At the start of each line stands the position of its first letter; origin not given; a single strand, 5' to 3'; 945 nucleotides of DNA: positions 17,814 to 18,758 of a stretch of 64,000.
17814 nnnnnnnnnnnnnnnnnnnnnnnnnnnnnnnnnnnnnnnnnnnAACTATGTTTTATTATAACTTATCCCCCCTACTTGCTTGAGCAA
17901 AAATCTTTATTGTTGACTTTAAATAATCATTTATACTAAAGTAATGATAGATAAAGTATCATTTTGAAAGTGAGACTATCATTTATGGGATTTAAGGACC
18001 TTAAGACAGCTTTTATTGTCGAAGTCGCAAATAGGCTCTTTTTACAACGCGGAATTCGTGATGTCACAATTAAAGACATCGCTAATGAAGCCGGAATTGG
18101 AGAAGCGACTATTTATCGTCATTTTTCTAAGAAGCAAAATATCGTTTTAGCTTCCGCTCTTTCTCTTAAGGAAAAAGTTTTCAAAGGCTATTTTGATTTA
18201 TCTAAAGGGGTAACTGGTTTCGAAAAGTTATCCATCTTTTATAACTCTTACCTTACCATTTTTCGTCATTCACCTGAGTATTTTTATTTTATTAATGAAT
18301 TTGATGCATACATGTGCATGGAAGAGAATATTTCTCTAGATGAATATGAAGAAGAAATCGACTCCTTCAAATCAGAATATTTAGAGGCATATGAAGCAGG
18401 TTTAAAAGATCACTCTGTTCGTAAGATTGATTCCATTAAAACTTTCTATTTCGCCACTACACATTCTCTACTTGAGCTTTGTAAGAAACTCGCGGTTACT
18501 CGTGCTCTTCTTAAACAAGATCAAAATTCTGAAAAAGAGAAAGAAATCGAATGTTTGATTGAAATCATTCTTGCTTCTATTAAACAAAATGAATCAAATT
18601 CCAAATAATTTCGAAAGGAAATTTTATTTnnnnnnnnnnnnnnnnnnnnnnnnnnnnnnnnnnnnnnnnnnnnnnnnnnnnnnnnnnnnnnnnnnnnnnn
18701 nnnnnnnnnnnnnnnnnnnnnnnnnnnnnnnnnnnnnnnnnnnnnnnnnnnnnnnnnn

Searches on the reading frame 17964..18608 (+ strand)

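Call 12: search_protein_families(library=pfam, proteins=[window:17964-18608:+], max_evalue=0.001)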
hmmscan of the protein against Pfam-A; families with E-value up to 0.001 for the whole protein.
window:17964-18608:+ (214 aa): 3 families
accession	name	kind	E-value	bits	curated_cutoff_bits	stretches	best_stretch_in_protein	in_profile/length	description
PF00440.29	TetR_N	-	2.8e-15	56.3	24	1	18-63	1-46/47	Bacterial regulatory proteins, tetR family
PF01418.23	HTH_6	-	9.8e-05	22.7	28.3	0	32-56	33-56/77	Helix-turn-helix domain, rpiR family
PF04967.18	HTH_10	-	0.00054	20.1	23.1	0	32-59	22-49/53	HTH DNA binding domain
